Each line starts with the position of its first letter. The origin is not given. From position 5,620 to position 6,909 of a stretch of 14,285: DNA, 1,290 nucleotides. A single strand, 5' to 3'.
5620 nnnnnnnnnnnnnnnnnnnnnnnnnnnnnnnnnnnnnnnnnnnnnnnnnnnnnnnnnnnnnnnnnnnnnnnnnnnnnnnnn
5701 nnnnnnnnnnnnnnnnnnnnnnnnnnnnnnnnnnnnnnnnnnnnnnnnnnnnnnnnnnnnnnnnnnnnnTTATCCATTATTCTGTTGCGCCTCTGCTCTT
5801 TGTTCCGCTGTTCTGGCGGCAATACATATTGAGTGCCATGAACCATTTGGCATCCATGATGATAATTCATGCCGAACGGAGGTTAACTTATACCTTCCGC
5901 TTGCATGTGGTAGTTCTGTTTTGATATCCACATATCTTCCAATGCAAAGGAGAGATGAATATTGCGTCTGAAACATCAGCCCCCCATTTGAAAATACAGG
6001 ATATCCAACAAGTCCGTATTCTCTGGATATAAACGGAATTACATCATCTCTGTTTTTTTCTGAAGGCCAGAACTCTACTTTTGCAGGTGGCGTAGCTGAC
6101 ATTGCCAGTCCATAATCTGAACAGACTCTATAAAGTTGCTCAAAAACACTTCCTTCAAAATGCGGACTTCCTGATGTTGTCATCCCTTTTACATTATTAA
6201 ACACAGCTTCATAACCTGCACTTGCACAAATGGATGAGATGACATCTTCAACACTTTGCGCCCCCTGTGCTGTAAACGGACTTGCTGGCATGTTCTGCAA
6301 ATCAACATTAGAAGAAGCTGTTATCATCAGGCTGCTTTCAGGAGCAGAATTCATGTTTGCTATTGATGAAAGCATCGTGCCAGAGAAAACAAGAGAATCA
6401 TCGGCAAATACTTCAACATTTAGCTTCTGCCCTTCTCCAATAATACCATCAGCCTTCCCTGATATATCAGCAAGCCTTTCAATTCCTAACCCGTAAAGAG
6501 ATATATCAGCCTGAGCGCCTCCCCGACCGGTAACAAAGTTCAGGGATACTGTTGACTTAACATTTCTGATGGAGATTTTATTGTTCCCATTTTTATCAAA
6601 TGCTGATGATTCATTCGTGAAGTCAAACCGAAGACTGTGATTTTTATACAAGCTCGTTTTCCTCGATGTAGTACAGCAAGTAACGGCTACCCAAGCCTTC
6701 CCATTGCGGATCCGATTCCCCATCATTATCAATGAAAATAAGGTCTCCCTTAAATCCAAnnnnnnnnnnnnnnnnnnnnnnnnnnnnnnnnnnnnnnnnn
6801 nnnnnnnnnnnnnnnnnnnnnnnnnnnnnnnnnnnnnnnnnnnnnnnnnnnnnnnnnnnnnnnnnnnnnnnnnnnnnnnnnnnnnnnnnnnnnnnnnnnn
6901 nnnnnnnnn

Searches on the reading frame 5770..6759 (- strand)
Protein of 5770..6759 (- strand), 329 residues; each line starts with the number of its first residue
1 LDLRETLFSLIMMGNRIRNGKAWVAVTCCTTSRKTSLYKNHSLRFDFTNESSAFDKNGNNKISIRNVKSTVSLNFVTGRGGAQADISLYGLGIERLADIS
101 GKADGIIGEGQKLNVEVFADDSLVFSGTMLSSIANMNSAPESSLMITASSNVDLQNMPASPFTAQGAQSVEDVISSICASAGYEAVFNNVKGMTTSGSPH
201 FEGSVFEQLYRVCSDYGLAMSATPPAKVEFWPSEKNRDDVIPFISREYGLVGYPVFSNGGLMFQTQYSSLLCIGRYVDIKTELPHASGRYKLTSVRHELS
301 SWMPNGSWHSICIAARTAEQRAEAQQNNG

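Call 5: search_protein_families(library=pfam, proteins=[window:5770-6759:-], max_evalue=0.01)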
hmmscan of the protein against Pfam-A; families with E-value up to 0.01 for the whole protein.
window:5770-6759:- (329 aa): 0 families

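Call 6: search_protein_families(library=phrogs, proteins=[window:5770-6759:-], max_evalue=0.001)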
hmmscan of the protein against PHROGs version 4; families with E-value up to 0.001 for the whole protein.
window:5770-6759:- (329 aa): 1 family
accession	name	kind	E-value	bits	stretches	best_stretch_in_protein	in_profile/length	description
phrog_196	-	tail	1.3e-68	232.9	1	31-328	77-372/536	baseplate hub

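Call 8: search_solved_structures(query=window:5770-6651:-, max_evalue=1, show_alignments=2)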
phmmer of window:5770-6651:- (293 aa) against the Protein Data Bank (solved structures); distinct sequences matched with E-value up to 1: 4.
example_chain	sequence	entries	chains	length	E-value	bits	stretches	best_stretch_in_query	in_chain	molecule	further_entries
1cne_A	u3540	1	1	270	0.044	16.6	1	212-251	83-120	NITRATE REDUCTASE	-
1cnf_A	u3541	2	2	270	0.047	16.5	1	212-251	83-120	NITRATE REDUCTASE | NADH-DEPENDENT NITRATE REDUCTASE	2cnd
5vjv_A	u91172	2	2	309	0.18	14.5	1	147-263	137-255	Rhizobiales-like phosphatase 2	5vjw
2nrh_A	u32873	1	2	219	0.47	13.2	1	9-102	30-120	Transcriptional activator, putative, Baf family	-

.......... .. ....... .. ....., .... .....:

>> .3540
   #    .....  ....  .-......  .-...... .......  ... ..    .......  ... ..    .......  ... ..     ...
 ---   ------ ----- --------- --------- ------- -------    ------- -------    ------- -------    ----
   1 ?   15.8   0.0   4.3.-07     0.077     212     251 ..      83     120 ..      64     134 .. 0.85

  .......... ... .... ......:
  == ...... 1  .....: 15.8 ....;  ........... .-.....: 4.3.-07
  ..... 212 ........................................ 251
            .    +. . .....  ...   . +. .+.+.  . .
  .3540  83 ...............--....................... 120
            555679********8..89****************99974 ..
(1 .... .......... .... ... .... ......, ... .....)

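Call 11: search_dna_similar(query=window:5770-6651:-, collection=phages, mode=protein, max_rows=25)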
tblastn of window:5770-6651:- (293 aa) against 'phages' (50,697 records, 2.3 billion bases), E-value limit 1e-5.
Records with a match: 119; places in all: 119; records where one place covers at least 80% of the query: 100.
Best place of each record, by identity: <60% 119.
By first word of the organism name: Acinetobacter 72; Ralstonia 10; Aeromonas 9; Xanthomonas 8; Klebsiella 6; Edwardsiella 4; Bacteriophage 3; Burkholderia 3; Vibrio 1; Pantoea 1; and 2 more.
By host as written in the record: Acinetobacter baumannii 32; - 11; Xanthomonas arboricola pv. pruni strain Xcp1 6; Ralstonia pseudosolanacearum I-31 (MT043) 5; Klebsiella pneumoniae 4; Aeromonas rivipollensis 4; Acinetobacter sp. 4; Acinetobacter baumannii 02 3; and 41 more.
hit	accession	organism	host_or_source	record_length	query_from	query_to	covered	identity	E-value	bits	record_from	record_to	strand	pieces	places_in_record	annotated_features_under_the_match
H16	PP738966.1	Vibrio phage IKEMa6-1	Vibrio sp. K1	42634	1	275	94%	46.7%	5e-70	240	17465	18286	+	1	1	record has no annotation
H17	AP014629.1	Edwardsiella phage GF-2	-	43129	1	276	94%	44.2%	3e-73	249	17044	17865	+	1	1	hypothetical protein | putative structural protein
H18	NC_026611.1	Edwardsiella phage GF-2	-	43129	1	276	94%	44.2%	3e-73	249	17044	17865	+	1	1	baseplate hub | virion structural protein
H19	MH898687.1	Edwardsiella phage Edno5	Edwardsiella anguillarum EA011113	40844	1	276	94%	43.5%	7e-72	245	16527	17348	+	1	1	hypothetical protein (x2)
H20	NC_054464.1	Edwardsiella phage Edno5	Edwardsiella anguillarum EA011113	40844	1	276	94%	43.5%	7e-72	245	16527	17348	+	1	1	baseplate hub | virion structural protein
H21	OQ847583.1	Pantoea phage PA-1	Pantoea ananatis PA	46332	2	276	94%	38.5%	2e-52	189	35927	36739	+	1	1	baseplate hub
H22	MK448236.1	Klebsiella phage ST899-OXA48phi17.1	Klesiella pneumoniae ST899-OXA48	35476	2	277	94%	30.3%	3e-39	151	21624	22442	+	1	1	hypothetical protein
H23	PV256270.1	Klebsiella phage klb_E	Klebsiella pneumoniae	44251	2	277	94%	29.6%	3e-37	145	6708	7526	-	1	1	record has no annotation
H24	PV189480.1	Klebsiella phage KpnBHU6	Klebsiella pneumoniae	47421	2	277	94%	29.6%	3e-37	145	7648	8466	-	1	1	record has no annotation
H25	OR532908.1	Klebsiella phage RCIP0114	Klebsiella pneumoniae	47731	2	277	94%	28.9%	6e-35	139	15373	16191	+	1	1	hypothetical protein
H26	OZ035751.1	Lambdavirus PDP110P1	-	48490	2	277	94%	28.9%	6e-35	139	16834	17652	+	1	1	record has no annotation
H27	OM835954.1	Klebsiella phage KP12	Klebsiella pneumoniae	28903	2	252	86%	30.7%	8e-35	139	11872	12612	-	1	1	hypothetical protein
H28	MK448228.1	Klebsiella phage ST15-VIM1phi2.1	Klebsiella pneumoniae ST15-VIM1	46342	2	277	94%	27.8%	3e-33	134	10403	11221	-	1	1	hypothetical protein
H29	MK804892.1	Aeromonas phage 4_D05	Aeromonas rivipollensis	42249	2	272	92%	25.3%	5e-12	72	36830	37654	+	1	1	hypothetical protein (x2)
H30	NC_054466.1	Aeromonas phage 4_D05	Aeromonas rivipollensis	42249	2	272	92%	25.3%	5e-12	72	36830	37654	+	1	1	baseplate hub | hypothetical protein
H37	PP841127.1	Acinetobacter phage vB_Ab_01_KEN_01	Acinetobacter baumannii 01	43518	1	273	93%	23.9%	8e-12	71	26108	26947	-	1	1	baseplate hub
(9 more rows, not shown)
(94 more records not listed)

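Call 13: get_annotated_region(hit=H18, flank=4000)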
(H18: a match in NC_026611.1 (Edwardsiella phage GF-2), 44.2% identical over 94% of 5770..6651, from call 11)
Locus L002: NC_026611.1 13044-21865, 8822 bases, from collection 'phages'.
description: Edwardsiella phage GF-2 DNA, complete sequence.
organism: Edwardsiella phage GF-2 (NCBI taxid 1537091)
taxonomy: Viruses; Duplodnaviria; Heunggongvirae; Uroviricota; Caudoviricetes; Gofduovirus; Gofduovirus GF2
host: -; source: -; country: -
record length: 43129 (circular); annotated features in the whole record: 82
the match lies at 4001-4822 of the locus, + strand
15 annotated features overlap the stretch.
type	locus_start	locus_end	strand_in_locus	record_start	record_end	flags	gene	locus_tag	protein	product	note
CDS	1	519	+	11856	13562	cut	-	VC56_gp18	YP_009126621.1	lytic tail protein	GF-2_ORF-18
CDS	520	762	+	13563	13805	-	-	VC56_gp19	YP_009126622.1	hypothetical protein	GF-2_ORF-19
CDS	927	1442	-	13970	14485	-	-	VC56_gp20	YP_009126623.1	hypothetical protein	GF-2_ORF-20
CDS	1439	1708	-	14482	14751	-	-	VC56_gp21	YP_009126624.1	Arc-like transcriptional regulator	GF-2_ORF-21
CDS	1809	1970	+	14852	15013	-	-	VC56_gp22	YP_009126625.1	Arc-like repressor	GF-2_ORF-22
CDS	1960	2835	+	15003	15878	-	-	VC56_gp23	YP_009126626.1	anti-repressor Ant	GF-2_ORF-23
CDS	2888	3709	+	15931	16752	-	-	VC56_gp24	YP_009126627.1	hypothetical protein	GF-2_ORF-24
CDS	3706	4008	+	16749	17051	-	-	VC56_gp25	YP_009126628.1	virion structural protein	GF-2_ORF-25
CDS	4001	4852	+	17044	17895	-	-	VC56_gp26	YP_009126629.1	baseplate hub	GF-2_ORF-26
CDS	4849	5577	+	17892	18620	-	-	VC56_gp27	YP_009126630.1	baseplate spike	GF-2_ORF-27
CDS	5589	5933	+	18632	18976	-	-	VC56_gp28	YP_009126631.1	baseplate wedge subunit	GF-2_ORF-28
CDS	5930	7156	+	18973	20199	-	-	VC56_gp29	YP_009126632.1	baseplate J/gp47 family protein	GF-2_ORF-29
CDS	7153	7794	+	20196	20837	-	-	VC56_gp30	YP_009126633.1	structural protein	GF-2_ORF-30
CDS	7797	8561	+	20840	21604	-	-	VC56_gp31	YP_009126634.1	tail fiber protein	GF-2_ORF-31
CDS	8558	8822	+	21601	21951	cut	-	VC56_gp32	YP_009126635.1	putative tail assembly chaperone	GF-2_ORF-32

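Call 18: get_annotated_region(hit=H21, flank=1500)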
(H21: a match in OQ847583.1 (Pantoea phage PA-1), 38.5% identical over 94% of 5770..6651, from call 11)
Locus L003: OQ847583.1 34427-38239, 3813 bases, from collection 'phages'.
description: Pantoea phage PA-1, complete genome.
organism: Pantoea phage PA-1 (NCBI taxid 3056211)
taxonomy: Viruses; Duplodnaviria; Heunggongvirae; Uroviricota; Caudoviricetes
host: Pantoea ananatis PA; source: drainage water; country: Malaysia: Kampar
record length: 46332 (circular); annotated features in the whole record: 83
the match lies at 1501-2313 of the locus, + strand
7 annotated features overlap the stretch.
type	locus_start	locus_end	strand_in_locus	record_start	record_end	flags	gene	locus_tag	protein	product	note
CDS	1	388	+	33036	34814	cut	-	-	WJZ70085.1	putative tail-fiber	ORF071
CDS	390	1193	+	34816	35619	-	-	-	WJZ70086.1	hypothetical protein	ORF072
CDS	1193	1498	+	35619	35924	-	-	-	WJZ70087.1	virion structural protein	ORF073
CDS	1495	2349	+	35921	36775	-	-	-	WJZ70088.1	baseplate hub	ORF074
CDS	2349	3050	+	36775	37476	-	-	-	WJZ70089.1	baseplate spike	ORF075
CDS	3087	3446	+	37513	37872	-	-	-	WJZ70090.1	baseplate wedge subunit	ORF076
CDS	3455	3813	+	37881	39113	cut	-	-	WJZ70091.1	baseplate J superfamily protein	ORF077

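Call 19: get_annotated_region(hit=H22, flank=1500)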
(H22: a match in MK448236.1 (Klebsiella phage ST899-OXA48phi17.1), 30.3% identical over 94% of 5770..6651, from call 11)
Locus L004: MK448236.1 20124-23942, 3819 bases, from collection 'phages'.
description: Klebsiella phage ST899-OXA48phi17.1, complete genome.
organism: Klebsiella phage ST899-OXA48phi17.1 (NCBI taxid 2555917)
taxonomy: Viruses; Duplodnaviria; Heunggongvirae; Uroviricota; Caudoviricetes
host: Klesiella pneumoniae ST899-OXA48; source: -; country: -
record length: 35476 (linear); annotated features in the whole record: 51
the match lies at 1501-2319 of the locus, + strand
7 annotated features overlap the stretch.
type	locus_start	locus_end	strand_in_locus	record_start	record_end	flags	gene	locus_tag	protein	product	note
CDS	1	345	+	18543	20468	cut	-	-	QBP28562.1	transglycosylase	-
CDS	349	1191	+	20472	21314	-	-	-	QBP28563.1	hypothetical protein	-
CDS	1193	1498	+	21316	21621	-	-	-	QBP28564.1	hypothetical protein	-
CDS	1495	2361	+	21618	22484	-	-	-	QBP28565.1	hypothetical protein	-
CDS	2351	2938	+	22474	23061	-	-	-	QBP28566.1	hypothetical protein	-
CDS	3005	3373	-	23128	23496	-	-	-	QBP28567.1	hypothetical protein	-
CDS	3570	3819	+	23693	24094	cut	-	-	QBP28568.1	hypothetical protein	-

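Call 20: get_annotated_region(hit=H30, flank=1500)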
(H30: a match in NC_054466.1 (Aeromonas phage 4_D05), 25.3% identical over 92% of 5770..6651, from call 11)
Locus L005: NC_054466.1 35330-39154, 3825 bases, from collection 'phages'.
description: Aeromonas phage 4_D05, complete genome.
organism: Aeromonas phage 4_D05 (NCBI taxid 2588099)
taxonomy: Viruses; Duplodnaviria; Heunggongvirae; Uroviricota; Caudoviricetes; Kunmingvirus; Kunmingvirus kv4D05
host: Aeromonas rivipollensis; source: lake water; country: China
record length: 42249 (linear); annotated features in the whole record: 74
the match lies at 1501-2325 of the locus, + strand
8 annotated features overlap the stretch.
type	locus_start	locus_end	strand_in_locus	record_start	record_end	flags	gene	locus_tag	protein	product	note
CDS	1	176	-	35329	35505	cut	-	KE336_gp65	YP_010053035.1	transcriptional repressor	hypothetical protein, partial [Deferrisoma camini]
CDS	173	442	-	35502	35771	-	-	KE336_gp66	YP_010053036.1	hypothetical protein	hypothetical protein, partial [Deferrisoma camini]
CDS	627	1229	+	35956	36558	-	-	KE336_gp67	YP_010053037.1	hypothetical protein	hypothetical protein, partial [Deferrisoma camini]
CDS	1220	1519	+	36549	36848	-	-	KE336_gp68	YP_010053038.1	hypothetical protein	hypothetical protein, partial [Deferrisoma camini]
CDS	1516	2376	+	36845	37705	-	-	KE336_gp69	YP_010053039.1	baseplate hub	hypothetical protein, partial [Deferrisoma camini]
CDS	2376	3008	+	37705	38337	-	-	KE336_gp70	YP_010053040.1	baseplate spike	hypothetical protein, partial [Deferrisoma camini]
CDS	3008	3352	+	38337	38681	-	-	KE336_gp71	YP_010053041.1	baseplate wedge subunit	hypothetical protein, partial [Deferrisoma camini]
CDS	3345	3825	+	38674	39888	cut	-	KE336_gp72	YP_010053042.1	baseplate wedge subunit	hypothetical protein, partial [Deferrisoma camini]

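Call 21: get_annotated_region(hit=H37, flank=1500)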
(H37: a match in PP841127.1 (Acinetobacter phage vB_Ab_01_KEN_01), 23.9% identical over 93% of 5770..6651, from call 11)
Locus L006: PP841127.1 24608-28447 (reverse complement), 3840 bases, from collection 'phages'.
description: Acinetobacter phage vB_Ab_01_KEN_01, complete genome.
organism: Acinetobacter phage vB_Ab_01_KEN_01 (NCBI taxid 3143010)
taxonomy: Viruses
host: Acinetobacter baumannii 01; source: river sample; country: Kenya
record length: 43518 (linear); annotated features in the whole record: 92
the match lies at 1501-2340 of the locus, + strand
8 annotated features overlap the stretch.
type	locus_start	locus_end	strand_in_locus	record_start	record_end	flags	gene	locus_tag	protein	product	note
CDS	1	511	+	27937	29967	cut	-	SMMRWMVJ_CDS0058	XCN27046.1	hypothetical protein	-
CDS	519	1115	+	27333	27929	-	-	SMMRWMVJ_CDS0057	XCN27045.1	hypothetical protein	-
CDS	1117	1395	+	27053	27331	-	-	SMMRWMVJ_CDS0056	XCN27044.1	virion structural protein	-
CDS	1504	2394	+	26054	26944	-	-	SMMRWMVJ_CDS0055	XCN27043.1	baseplate hub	-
CDS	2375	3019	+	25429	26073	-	-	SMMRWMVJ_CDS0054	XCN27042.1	baseplate spike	-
CDS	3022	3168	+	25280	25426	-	-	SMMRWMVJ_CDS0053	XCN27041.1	hypothetical protein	-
CDS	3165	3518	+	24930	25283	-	-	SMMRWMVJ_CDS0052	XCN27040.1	baseplate wedge subunit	-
CDS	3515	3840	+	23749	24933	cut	-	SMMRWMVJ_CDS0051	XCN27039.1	baseplate wedge subunit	-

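Call 22: get_annotated_region(hit=H16, flank=1500)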
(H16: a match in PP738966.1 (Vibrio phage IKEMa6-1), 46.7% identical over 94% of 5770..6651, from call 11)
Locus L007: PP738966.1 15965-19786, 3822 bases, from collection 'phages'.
description: UNVERIFIED_ORG: Vibrio phage IKEMa6-1, complete genome.
organism: Vibrio phage IKEMa6-1 (NCBI taxid 3143135)
taxonomy: Viruses; Duplodnaviria; Heunggongvirae; Uroviricota; Caudoviricetes
host: Vibrio sp. K1; source: water; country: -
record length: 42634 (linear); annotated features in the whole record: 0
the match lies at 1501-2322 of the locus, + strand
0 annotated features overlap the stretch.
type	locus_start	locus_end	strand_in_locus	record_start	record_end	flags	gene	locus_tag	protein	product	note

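Call 38: search_solved_structures(query=A1, max_evalue=10, show_alignments=1)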
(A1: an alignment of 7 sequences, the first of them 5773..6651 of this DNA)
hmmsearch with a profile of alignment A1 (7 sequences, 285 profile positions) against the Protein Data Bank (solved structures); distinct sequences matched with E-value up to 10: 10.
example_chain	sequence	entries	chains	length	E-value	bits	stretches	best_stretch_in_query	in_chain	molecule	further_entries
21vq_M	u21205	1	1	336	2.6e-13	53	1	10-220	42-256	Phi92_gp137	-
9cuy_X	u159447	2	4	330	2e-08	37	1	21-218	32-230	Hub protein | Tail protein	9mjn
8eon_E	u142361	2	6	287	1.9e-07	33.8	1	204-261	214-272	Baseplate hub gp41 | gp42 Tail hub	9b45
7yfz_t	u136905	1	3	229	1.8e-06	30.6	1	162-276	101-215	Pam3 hub gp19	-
9ndy_E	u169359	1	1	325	3.7e-05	26.2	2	30-196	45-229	Hub protein (gp020)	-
9zd7_J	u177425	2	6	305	0.00013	24.5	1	40-274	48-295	gp85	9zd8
9bk7_A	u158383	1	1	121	0.0023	20.3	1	77-145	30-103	SHRT_binder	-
1uhu_A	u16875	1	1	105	0.32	13.3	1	251-276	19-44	product of RIKEN cDNA 3110009E22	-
7cik_A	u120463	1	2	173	0.9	11.8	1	175-238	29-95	Flagellar M-ring protein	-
2hqn_A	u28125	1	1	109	1.5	11.1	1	48-117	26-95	Putative TRANSCRIPTIONAL REGULATOR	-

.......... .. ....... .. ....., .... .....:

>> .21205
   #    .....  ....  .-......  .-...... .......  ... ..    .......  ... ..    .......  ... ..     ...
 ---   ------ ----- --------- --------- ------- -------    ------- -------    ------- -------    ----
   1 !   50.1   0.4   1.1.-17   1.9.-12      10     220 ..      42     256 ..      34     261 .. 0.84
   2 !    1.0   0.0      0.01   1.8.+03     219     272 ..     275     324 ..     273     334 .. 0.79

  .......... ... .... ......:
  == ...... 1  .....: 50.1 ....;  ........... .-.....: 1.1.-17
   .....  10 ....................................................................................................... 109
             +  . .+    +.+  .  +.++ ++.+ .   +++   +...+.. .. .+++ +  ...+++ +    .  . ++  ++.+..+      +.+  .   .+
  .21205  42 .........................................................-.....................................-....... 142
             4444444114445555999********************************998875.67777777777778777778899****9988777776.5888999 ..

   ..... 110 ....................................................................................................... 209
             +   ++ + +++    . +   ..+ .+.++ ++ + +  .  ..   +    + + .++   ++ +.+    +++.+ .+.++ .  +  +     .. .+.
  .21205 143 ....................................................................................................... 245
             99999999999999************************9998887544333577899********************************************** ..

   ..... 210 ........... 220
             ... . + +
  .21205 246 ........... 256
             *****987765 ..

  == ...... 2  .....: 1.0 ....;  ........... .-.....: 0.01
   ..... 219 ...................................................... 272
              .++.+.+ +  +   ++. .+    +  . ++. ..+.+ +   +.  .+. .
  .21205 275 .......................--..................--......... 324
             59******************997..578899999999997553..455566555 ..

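Call 49: search_protein_families(library=ncbifam, proteins=[window:5770-6651:-], max_evalue=0.001)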
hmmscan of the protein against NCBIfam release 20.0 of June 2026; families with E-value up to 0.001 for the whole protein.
window:5770-6651:- (293 aa): 1 family
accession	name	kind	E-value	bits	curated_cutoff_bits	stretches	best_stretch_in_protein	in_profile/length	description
NF047561.1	orf58_phage_fam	subfamily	1e-12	48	170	1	20-265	10-247/257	phage protein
